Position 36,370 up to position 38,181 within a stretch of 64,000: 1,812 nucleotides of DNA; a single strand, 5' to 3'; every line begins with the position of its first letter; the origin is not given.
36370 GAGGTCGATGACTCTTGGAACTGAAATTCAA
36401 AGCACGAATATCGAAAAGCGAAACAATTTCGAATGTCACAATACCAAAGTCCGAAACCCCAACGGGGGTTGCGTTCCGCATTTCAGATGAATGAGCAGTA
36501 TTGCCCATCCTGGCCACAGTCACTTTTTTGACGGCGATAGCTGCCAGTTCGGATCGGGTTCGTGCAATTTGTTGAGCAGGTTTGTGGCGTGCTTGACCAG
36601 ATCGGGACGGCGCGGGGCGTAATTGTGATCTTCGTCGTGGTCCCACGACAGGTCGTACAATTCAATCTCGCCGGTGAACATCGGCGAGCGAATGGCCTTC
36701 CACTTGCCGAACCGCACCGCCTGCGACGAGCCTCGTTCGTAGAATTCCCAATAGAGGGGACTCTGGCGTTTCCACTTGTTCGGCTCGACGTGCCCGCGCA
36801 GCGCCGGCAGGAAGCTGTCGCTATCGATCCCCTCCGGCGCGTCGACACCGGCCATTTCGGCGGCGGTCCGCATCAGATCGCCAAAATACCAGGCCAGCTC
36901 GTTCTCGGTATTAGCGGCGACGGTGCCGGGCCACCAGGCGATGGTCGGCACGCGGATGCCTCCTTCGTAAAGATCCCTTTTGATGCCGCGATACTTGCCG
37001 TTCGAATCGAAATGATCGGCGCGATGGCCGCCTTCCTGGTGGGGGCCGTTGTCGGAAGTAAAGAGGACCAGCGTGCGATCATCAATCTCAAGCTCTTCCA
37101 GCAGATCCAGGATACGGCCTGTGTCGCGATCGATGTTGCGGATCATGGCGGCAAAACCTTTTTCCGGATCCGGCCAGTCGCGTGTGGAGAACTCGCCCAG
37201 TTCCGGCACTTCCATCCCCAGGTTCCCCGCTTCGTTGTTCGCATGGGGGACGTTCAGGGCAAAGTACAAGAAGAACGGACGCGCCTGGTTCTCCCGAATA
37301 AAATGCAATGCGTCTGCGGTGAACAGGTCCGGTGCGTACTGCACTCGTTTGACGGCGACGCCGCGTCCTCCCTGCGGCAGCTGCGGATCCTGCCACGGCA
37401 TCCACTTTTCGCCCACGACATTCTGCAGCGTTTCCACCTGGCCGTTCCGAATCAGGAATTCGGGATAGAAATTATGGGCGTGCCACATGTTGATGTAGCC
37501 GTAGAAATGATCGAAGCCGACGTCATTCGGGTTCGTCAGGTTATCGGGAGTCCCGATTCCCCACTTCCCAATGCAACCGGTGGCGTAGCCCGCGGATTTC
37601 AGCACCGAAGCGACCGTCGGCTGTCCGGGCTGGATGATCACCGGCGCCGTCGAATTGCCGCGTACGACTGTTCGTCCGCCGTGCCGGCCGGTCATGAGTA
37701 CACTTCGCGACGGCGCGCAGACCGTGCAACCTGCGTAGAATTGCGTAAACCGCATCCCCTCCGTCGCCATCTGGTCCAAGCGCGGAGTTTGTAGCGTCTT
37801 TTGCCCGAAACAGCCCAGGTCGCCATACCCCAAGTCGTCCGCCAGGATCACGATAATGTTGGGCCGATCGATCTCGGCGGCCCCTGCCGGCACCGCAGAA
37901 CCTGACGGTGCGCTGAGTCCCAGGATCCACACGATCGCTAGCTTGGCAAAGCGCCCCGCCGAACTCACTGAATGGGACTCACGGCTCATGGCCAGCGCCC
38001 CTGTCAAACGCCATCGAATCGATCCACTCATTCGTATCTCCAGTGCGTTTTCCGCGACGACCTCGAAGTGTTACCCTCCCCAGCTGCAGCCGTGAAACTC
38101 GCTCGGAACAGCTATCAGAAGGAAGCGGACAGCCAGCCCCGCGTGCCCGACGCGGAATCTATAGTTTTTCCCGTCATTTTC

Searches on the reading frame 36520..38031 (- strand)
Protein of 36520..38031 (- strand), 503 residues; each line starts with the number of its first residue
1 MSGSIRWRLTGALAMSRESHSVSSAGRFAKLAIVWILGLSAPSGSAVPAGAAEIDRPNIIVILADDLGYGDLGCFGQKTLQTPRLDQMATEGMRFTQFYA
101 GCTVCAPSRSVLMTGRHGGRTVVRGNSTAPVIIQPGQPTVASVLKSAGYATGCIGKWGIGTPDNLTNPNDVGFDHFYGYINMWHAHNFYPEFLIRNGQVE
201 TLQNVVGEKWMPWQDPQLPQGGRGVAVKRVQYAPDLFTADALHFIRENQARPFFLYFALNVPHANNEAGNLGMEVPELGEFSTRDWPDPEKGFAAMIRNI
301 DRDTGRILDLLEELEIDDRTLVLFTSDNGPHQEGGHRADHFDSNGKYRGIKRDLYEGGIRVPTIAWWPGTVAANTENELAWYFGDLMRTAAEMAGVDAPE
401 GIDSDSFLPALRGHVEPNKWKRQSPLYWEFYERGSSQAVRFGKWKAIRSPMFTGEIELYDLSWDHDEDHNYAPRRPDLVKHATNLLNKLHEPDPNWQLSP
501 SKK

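Call 44: find_encoding_contigs(protein=window:36520-38031:-, flank=10000, max_places=3)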
Protein window:36520-38031:- (503 aa): no gene with exactly this product is on record in the collection.

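Call 45: search_protein_families(library=pfam, proteins=[window:36520-38031:-], max_evalue=0.001)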
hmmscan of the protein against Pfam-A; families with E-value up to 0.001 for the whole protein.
window:36520-38031:- (503 aa): 3 families
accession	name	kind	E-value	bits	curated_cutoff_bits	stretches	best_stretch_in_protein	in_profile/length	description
PF00884.28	Sulfatase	-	5.4e-54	184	25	1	57-395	1-300/301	Sulfatase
PF16347.10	SGSH_C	-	8.7e-13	49.1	29.3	1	351-472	8-132/154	N-sulphoglucosamine sulphohydrolase, C-terminal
PF01663.27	Phosphodiest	-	4.8e-05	23.6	23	0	81-342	19-233/342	Type I phosphodiesterase / nucleotide pyrophosphatase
